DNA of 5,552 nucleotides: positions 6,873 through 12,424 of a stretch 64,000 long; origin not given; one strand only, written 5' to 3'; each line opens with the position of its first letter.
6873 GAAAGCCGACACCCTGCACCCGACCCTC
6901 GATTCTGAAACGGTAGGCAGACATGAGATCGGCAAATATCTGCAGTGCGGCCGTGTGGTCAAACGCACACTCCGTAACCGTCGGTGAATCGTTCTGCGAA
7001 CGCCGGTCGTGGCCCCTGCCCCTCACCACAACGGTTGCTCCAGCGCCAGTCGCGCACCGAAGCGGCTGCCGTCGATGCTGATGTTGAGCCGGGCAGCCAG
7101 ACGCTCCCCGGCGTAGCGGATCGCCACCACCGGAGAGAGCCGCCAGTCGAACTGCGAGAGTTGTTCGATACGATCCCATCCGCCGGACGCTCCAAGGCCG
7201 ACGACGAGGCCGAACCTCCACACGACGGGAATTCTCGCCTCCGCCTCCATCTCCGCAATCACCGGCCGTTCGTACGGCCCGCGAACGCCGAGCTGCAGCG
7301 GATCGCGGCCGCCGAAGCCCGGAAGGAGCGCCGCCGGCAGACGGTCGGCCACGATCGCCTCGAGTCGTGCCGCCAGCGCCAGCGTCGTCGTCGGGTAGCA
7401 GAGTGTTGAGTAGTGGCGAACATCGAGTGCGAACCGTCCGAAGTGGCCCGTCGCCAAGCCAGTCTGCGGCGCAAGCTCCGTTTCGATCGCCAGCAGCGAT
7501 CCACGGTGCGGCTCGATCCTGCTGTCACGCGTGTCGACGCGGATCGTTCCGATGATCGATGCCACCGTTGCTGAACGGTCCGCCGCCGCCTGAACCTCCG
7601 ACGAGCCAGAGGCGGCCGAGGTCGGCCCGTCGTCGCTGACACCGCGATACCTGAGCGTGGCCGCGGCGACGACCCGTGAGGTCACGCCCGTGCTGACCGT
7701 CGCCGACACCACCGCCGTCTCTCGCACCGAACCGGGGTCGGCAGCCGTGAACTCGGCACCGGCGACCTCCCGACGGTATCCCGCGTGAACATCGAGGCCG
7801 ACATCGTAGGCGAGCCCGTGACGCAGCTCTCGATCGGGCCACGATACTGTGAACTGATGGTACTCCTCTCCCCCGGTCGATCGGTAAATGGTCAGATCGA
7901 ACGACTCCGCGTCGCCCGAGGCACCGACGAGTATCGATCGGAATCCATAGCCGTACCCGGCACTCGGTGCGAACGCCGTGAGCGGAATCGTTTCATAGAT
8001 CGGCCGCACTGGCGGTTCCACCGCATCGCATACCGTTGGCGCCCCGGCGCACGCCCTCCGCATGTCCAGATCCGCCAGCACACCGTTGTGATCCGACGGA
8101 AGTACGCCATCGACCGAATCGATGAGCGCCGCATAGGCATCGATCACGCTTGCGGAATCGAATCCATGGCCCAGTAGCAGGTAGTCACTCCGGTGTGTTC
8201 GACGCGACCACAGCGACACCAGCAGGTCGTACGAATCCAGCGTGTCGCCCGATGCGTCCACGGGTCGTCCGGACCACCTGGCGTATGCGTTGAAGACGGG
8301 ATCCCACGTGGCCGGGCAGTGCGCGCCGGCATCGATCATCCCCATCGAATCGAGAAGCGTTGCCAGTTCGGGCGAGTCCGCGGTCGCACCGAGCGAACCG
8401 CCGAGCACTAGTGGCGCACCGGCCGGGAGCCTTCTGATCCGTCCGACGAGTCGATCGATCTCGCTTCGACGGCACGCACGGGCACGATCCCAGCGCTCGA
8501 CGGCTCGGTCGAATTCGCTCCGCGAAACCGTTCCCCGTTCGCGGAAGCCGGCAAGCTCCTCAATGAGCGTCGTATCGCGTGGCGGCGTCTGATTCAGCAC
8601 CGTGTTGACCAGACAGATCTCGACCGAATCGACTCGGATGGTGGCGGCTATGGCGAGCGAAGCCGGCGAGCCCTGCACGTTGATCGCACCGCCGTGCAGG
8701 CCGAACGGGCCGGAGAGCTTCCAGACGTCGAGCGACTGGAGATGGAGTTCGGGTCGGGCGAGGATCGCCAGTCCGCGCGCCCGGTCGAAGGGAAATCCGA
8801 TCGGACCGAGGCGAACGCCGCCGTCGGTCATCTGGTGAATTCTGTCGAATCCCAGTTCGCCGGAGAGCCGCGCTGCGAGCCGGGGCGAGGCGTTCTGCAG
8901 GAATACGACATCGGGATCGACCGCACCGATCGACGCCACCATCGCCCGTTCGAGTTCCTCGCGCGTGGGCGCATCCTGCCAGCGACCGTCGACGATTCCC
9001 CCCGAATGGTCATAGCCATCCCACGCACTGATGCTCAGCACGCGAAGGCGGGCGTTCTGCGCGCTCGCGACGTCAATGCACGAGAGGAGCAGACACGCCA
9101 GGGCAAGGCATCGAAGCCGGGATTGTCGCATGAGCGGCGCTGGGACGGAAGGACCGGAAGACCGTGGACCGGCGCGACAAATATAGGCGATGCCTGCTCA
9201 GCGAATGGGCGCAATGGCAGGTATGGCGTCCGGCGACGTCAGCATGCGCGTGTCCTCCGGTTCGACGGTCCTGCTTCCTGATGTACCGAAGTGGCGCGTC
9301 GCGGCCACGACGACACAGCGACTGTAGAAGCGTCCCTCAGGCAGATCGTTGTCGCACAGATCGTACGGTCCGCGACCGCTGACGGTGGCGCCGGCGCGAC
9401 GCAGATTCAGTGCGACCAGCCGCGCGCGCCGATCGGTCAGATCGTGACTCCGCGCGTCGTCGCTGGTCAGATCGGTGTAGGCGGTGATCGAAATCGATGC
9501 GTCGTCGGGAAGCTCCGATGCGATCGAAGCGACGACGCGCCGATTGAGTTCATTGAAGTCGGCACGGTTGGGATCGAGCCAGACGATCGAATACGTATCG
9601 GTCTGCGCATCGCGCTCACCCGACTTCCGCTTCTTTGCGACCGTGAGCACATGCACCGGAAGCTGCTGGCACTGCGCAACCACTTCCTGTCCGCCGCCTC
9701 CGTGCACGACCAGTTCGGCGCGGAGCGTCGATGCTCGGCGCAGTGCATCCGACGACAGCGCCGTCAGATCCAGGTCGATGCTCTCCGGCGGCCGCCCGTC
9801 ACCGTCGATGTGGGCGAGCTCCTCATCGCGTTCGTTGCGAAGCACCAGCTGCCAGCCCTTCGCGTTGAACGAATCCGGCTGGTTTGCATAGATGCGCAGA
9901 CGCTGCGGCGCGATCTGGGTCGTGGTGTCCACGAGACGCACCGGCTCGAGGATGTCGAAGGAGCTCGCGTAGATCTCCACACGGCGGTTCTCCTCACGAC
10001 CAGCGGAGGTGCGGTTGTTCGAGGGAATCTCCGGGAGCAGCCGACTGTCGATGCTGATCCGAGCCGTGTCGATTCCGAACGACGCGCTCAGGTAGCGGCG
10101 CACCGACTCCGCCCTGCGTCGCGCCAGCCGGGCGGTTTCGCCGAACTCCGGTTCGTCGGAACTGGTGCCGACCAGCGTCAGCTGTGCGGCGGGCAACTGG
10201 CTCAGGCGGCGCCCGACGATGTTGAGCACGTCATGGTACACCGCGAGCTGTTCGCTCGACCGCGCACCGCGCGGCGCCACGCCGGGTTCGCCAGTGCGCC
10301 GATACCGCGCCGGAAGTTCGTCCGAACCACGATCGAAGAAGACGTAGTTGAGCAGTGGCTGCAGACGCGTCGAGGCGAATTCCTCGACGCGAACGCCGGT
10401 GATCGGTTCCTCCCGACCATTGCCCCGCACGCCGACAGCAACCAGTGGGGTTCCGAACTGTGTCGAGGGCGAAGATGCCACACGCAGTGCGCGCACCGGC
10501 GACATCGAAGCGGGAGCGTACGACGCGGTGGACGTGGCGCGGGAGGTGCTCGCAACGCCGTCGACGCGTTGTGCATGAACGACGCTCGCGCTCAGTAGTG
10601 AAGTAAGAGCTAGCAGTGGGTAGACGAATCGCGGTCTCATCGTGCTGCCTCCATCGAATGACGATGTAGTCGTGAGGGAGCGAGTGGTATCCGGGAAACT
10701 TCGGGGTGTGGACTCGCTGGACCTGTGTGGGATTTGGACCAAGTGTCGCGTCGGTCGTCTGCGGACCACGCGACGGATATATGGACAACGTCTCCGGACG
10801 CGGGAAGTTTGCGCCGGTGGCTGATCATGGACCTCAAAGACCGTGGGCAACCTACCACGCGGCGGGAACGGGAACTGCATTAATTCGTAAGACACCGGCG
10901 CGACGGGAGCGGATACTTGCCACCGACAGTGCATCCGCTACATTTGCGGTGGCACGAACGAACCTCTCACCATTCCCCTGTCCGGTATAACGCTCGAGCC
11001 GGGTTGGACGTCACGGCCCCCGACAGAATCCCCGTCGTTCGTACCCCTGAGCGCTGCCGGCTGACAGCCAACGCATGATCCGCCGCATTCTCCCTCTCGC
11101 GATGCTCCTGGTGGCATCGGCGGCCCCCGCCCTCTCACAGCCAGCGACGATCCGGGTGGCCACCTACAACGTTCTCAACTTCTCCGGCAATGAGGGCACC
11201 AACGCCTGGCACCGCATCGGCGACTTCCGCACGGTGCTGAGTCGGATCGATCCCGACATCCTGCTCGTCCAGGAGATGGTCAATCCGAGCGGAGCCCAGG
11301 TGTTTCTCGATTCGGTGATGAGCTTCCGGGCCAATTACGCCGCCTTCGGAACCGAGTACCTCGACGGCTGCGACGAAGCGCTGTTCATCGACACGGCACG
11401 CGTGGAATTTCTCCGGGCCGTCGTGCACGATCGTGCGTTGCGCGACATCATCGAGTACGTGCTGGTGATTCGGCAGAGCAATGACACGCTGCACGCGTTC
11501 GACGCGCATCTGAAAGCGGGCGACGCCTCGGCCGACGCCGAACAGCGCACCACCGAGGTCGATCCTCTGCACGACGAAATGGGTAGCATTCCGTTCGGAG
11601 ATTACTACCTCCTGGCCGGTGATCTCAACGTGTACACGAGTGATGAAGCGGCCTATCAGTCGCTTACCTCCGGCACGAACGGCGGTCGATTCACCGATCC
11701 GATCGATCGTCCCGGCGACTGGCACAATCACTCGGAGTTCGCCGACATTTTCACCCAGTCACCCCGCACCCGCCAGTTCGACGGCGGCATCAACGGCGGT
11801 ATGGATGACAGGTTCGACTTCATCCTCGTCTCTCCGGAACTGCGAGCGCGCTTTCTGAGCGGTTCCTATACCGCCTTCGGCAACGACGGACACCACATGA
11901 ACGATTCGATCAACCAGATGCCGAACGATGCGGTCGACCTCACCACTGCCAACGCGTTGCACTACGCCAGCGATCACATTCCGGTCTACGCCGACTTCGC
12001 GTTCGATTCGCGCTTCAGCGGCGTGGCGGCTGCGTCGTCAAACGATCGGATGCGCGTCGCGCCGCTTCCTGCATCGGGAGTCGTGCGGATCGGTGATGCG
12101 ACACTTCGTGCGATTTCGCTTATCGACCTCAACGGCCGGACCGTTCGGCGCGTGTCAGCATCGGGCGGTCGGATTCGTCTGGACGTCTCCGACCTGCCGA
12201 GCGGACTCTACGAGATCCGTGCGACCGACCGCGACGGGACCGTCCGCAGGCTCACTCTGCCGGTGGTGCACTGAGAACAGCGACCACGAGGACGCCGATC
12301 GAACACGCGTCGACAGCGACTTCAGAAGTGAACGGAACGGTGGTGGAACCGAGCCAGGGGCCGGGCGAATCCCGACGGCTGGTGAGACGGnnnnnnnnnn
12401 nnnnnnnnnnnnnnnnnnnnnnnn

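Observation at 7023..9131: EEP-like passenger fused to an outer-membrane beta-barrel, a possible autotransporter/PlpD-like secretion unit with a degenerate catalytic site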

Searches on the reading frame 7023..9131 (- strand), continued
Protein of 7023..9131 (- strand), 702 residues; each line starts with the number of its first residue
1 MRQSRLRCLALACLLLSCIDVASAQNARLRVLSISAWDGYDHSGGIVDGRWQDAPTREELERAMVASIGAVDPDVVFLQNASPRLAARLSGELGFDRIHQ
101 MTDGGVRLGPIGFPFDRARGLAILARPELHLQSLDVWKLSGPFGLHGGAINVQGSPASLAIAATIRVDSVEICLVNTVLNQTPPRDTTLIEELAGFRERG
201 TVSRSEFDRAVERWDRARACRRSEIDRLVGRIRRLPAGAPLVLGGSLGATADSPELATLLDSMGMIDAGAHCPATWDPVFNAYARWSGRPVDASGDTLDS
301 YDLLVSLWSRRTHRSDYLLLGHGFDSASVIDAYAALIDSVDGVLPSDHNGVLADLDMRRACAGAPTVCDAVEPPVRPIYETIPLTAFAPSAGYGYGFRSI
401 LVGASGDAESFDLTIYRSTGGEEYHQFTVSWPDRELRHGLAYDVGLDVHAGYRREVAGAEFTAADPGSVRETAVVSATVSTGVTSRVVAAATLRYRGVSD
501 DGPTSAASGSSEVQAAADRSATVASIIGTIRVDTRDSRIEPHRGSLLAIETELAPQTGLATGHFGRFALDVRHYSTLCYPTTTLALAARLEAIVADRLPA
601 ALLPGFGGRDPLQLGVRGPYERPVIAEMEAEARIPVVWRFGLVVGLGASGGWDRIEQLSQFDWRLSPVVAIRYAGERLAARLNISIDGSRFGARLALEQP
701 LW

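Call 95: search_solved_structures(query=A3, max_evalue=0.001, show_alignments=1)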
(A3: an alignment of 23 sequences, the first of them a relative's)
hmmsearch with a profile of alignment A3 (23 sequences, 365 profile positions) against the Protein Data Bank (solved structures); distinct sequences matched with E-value up to 0.001: 48.
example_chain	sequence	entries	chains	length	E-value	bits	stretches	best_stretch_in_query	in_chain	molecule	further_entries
9ccg_A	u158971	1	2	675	8.2e-25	90.7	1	135-365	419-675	POTRA domain-containing protein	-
5or1_A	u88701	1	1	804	3.6e-08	35.9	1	121-282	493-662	Outer membrane protein assembly factor BamA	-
4c4v_A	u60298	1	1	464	5.1e-08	35.4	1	121-282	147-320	OUTER MEMBRANE PROTEIN ASSEMBLY FACTOR BAMA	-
4c4v_B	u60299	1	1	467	5.3e-08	35.4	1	121-282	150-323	OUTER MEMBRANE PROTEIN ASSEMBLY FACTOR BAMA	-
9co2_A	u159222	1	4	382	1.8e-07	33.6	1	121-282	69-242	Outer membrane protein assembly factor BamA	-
9mgf_F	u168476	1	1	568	1.8e-07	33.6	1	121-282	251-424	Outer membrane protein assembly factor BamA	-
4n75_A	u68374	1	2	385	1.8e-07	33.6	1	121-282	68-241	Outer membrane protein assembly factor BamA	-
9cs0_A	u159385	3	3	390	1.9e-07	33.6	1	121-282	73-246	Outer membrane protein assembly factor BamA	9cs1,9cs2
7p1c_A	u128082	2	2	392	1.9e-07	33.6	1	121-282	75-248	Outer membrane protein assembly factor BamA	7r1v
6qgw_A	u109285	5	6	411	2e-07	33.5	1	121-282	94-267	Outer membrane protein assembly factor BamA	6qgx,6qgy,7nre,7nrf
6fsu_A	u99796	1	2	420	2.1e-07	33.4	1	121-282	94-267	Outer membrane protein assembly factor BamA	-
9h84_A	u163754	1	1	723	2.2e-07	33.3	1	121-282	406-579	Outer membrane protein assembly factor BamA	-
9h89_A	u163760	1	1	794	2.8e-07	33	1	121-282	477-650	Outer membrane protein assembly factor BamA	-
5ljo_A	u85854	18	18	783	2.9e-07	33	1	121-282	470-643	Outer membrane protein assembly factor BamA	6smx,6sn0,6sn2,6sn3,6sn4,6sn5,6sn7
7ye6_A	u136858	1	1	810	2.9e-07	33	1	121-282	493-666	Outer membrane protein assembly factor BamA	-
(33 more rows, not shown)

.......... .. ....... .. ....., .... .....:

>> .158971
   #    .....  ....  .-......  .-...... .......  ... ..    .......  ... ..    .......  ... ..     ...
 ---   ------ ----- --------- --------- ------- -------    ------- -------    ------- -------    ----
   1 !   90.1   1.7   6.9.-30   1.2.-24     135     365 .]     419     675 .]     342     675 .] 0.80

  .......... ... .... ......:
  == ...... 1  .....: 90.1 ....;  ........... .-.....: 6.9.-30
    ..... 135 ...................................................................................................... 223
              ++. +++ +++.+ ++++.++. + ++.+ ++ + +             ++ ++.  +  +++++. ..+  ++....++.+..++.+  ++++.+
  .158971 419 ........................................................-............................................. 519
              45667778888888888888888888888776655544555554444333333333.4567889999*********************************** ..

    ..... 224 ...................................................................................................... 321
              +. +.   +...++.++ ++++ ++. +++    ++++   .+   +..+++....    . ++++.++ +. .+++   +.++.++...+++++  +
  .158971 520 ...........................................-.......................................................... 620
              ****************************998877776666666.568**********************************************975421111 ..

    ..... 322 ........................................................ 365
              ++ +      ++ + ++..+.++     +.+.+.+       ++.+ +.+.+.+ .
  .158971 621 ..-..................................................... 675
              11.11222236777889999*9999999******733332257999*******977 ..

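Call 105: search_protein_families(library=pfam, proteins=[L015:9930-10877:+, L017:11699-12859:+, L061:2570-3826:+, L017:8603-9475:+, L017:4874-5410:+, L017:10005-10895:+, L017:4081-4713:+], max_evalue=0.001)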
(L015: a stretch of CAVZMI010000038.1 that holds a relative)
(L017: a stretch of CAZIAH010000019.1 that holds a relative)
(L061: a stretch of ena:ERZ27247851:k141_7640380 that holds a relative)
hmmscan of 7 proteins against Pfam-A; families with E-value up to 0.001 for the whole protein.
L015:9930-10877:+ (316 aa): 2 families
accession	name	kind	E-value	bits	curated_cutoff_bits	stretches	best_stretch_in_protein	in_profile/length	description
PF18962.6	Por_Secre_tail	-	1.1e-10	42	27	1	238-313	2-74/75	Secretion system C-terminal sorting domain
PF13385.13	Laminin_G_3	-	1.9e-07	31.8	27.6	1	75-214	5-143/151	Concanavalin A-like lectin/glucanases superfamily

L017:11699-12859:+ (386 aa): 2 families
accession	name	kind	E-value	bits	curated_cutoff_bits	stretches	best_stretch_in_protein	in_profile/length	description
PF13860.13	FlgD_ig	-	4.9e-07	30.1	27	1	319-369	20-71/79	FlgD Ig-like domain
PF18962.6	Por_Secre_tail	-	7.2e-05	23.4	27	1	303-381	2-72/75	Secretion system C-terminal sorting domain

L061:2570-3826:+ (418 aa): 2 families
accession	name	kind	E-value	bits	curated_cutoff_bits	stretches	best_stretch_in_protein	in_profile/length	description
PF18962.6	Por_Secre_tail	-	2.2e-10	41.1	27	1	340-414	2-73/75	Secretion system C-terminal sorting domain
PF13860.13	FlgD_ig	-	1.2e-05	25.7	27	1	350-399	14-69/79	FlgD Ig-like domain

L017:8603-9475:+ (290 aa): 2 families
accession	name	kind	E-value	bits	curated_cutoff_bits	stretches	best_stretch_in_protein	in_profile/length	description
PF00809.28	Pterin_bind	-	3e-14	53.7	25.5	1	27-250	18-242/244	Pterin binding enzyme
PF03599.22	CdhD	-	7.1e-05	22.1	24.8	1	7-130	30-152/387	CO dehydrogenase/acetyl-CoA synthase delta subunit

L017:4874-5410:+ (178 aa): 1 family
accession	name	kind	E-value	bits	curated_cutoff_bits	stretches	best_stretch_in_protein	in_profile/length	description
PF01797.21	Y1_Tnp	-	0.00032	21.2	23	1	38-95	30-90/121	Transposase IS200 like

L017:10005-10895:+ (296 aa): 1 family
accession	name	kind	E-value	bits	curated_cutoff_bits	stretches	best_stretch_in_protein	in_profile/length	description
PF02219.23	MTHFR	-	5e-36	125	24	1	4-293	3-287/287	Methylenetetrahydrofolate reductase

L017:4081-4713:+ (210 aa): 2 families
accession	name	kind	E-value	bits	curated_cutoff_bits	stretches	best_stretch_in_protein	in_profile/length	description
PF00881.29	Nitroreductase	-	6.2e-28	98.5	23.5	1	41-186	1-166/167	Nitroreductase family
PF14512.11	TM1586_NiRdase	-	2.1e-12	47.6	27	0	58-89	158-189/215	Putative TM nitroreductase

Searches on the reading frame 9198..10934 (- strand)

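Call 4: search_protein_families(library=pfam, proteins=[window:9198-10934:-], max_evalue=1)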
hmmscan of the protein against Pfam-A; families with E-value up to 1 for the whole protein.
window:9198-10934:- (578 aa): 1 family
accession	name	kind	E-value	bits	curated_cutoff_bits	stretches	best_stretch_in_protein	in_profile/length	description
PF00691.25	OmpA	-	5.2e-11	43.2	27.2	2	246-317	28-98/98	OmpA family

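Call 5: search_protein_families(library=ncbifam, proteins=[window:9198-10934:-], max_evalue=1)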
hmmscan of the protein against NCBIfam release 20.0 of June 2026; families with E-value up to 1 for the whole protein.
window:9198-10934:- (578 aa): 20 families
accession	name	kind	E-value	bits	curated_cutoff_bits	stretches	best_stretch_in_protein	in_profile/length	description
NF053611.1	YiaD_Gzip_OmpA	equivalog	1.1e-14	54.6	175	2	234-322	118-205/206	YiaD family glycine zipper/OmpA-like lipoprotein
NF053585.1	OMP_LP_YfiB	equivalog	6.8e-13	48.8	128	2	237-321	75-158/163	outer membrane lipoprotein YfiB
NF053612.1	anchor_PA1041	equivalog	2.6e-11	43.9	250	2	234-322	147-234/236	PA1041 family peptidoglycan-binding anchor lipoprotein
TIGR03350.1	type_VI_ompA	equivalog_domain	1.1e-09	38.3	139.8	1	231-321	43-135/137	type VI secretion system protein TssL, long form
NF053613.1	OMP_toxin_LptF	equivalog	1.6e-09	37.8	400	2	268-324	191-246/256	lipotoxin F family OmpA-related lipoprotein LptF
NF045787.1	OmpABordt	equivalog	4.6e-08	33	200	1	268-321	135-187/194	outer membrane protein OmpA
NF006285.1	PRK08457.1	equivalog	2e-06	27.7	250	2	467-515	144-196/253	flagellar motor protein MotB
NF047620.1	FlgprotMotYVib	equivalog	8.8e-06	25.6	400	1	251-321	194-264/271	flagellar protein MotY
NF045788.1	Omp38Acinit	equivalog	3.4e-05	23.1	500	1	233-319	256-342/354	outer membrane protein Omp38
NF007804.1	PRK10510.1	equivalog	7.7e-05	22.1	307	1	245-323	139-216/219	OmpA family lipoprotein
NF005999.0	PRK08126.1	subfamily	0.00051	19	571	1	252-322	356-429/432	hypothetical protein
NF006508.0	PRK08944.1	subfamily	0.00059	19.2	259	1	263-322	227-286/304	MotB family protein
NF005444.0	PRK07033.1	equivalog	0.00085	18.4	520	1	232-322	328-420/438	DotU family type VI secretion system protein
NF006541.1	PRK09038.1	equivalog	0.0017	18.1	283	1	269-322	195-247/253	flagellar motor protein MotD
TIGR03789.1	pdsO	hypoth_equivalog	0.0022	17.7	152.2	1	227-297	148-217/243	sortase-associated OmpA-like protein PdsO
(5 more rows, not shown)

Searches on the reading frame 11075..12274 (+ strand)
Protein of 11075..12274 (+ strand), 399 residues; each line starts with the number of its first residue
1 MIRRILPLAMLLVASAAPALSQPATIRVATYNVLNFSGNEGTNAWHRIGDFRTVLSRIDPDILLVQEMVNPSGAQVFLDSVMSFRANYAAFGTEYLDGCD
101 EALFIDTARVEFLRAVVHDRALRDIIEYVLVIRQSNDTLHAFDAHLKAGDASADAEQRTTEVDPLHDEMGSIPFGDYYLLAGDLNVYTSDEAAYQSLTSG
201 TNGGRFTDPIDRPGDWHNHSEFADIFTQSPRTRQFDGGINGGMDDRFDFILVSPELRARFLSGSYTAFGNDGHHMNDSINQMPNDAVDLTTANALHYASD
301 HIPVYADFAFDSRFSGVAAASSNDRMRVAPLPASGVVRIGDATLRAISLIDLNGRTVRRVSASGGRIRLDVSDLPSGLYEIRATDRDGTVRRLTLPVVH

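Call 4: search_protein_families(library=pfam, proteins=[window:11075-12274:+], max_evalue=1)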
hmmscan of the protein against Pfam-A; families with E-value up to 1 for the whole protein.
window:11075-12274:+ (399 aa): 5 families
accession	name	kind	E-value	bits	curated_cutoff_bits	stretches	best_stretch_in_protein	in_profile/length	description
PF18962.6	Por_Secre_tail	-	2.1e-06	28.3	27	1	330-390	3-69/75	Secretion system C-terminal sorting domain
PF03372.29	Exo_endo_phos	-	6.4e-05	23.3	24.5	1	29-301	1-225/225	Endonuclease/Exonuclease/phosphatase family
PF14258.12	DUF4350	-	0.065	13.9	30.4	1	129-202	68-142/181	Domain of unknown function (DUF4350)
PF16967.11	TcfC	-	0.22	11.5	29.4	1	362-382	29-49/68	E-set like domain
PF22669.2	Exo_endo_phos2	-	0.31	11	27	0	133-194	125-188/288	Endonuclease/Exonuclease/phosphatase family 2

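Call 5: search_protein_families(library=ncbifam, proteins=[window:11075-12274:+], max_evalue=1)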
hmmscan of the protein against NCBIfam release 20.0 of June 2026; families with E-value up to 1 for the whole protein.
window:11075-12274:+ (399 aa): 4 families
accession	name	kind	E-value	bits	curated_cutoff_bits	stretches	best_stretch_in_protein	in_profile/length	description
TIGR04183.1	Por_Secre_tail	domain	9.9e-05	22.3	23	1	339-391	15-66/72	T9SS type A sorting domain-containing protein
NF050177.1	TapA_OM_Porphy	equivalog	0.00027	19.8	500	1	322-384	467-531/544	TapA/TapC family T9SS-dependent outer membrane protein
NF033681.1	ExeM_NucH_DNase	subfamily_domain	0.0017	17.3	300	1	155-309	413-545/546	ExeM/NucH family extracellular endonuclease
NF003842.0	PRK05421.1-4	equivalog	0.061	12.7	144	1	24-85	30-85/259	endonuclease/exonuclease/phosphatase family protein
